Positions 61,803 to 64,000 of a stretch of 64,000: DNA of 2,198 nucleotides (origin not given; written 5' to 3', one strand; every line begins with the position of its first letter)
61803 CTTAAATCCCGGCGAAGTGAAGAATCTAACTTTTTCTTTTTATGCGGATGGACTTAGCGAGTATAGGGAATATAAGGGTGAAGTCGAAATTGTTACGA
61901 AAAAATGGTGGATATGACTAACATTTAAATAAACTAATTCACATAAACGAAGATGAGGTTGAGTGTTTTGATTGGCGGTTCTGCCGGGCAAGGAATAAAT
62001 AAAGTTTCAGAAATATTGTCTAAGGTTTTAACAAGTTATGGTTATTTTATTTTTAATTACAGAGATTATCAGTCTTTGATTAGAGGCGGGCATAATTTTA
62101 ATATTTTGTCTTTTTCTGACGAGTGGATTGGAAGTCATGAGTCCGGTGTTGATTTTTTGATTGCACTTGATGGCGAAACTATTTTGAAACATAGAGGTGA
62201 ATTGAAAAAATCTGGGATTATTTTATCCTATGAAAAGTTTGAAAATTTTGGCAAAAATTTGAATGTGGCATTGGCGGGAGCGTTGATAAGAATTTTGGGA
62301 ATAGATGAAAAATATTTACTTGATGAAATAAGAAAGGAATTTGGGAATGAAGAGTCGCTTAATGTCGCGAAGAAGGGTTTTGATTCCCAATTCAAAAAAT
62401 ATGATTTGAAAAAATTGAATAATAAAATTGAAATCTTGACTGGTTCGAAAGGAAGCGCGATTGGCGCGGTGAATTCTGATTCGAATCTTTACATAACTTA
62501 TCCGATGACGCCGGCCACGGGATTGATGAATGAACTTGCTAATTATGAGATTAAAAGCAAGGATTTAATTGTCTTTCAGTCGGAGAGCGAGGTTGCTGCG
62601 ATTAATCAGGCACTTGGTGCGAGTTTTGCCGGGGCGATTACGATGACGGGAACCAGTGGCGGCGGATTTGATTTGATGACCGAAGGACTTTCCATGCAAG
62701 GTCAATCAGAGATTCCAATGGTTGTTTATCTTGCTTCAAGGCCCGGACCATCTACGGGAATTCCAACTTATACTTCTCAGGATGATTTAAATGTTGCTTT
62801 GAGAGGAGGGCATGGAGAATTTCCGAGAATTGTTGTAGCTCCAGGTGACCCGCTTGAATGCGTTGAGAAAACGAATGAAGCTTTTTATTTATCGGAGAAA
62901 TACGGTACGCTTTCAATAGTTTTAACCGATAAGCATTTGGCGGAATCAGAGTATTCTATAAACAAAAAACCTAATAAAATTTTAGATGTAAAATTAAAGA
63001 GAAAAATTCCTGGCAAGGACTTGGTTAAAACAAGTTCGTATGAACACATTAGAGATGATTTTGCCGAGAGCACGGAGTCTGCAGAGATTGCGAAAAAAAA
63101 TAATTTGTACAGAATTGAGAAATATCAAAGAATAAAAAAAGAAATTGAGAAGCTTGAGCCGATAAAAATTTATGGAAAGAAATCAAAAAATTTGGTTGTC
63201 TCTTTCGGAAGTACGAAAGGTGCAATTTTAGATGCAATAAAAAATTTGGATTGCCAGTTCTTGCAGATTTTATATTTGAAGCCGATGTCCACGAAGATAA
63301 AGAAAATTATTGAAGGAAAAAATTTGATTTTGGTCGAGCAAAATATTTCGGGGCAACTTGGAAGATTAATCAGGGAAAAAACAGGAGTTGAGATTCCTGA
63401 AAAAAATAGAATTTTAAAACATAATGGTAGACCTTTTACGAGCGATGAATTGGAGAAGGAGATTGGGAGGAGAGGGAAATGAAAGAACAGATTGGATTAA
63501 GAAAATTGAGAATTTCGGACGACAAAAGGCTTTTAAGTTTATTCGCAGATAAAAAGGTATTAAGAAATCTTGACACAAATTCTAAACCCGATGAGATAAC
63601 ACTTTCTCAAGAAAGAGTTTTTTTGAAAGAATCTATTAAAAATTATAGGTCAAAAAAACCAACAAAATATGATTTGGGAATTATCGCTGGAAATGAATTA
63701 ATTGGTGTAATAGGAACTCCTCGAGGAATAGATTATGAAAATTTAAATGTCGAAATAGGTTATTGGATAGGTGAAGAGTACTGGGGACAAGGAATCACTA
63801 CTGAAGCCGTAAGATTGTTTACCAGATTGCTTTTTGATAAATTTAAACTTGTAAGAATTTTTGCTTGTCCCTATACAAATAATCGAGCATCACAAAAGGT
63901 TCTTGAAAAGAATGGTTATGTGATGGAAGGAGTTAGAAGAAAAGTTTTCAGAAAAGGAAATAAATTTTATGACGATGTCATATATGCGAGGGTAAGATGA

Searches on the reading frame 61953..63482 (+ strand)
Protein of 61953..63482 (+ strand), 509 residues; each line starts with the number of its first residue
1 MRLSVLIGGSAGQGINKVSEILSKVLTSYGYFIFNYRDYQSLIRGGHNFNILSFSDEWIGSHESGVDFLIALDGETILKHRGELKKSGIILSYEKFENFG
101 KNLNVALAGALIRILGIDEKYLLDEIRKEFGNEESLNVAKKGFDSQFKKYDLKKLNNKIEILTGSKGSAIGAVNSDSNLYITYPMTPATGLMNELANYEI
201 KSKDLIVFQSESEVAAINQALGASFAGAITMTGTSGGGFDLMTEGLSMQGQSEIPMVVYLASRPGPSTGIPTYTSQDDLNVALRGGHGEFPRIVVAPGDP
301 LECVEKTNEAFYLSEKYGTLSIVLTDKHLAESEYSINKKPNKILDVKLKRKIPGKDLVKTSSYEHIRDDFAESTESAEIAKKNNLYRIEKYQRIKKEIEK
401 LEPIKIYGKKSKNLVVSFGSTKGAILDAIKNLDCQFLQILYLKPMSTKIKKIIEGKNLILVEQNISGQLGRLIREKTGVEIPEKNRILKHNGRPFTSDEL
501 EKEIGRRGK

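Call 94: search_protein_families(library=pfam, proteins=[window:61953-63482:+], max_evalue=0.001)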
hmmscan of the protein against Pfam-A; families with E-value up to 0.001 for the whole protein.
window:61953-63482:+ (509 aa): 2 families
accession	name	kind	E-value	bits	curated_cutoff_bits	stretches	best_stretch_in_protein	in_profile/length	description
PF01855.24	POR_N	-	8.4e-41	140.6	27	1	172-357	3-187/231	Pyruvate flavodoxin/ferredoxin oxidoreductase, thiamine diP-bdg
PF01558.24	POR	-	4.4e-18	66.5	27.4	1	11-94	1-86/173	Pyruvate ferredoxin/flavodoxin oxidoreductase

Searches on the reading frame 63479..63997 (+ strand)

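Call 94: search_protein_families(library=pfam, proteins=[window:63479-63997:+], max_evalue=0.001)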
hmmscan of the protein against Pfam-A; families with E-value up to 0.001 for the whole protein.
window:63479-63997:+ (173 aa): 4 families
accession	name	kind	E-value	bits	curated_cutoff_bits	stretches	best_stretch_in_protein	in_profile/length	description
PF13302.13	Acetyltransf_3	-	9.3e-25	88.4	25.4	1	5-147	2-137/138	Acetyltransferase (GNAT) domain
PF13420.13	Acetyltransf_4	-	2.1e-08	34.8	24.3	1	7-167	1-154/155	Acetyltransferase (GNAT) domain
PF00583.31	Acetyltransf_1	-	6.3e-08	33.3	20.7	1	60-147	30-116/116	Acetyltransferase (GNAT) family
PF13523.12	Acetyltransf_8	-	0.00046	20.3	27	1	88-151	77-141/145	Acetyltransferase (GNAT) domain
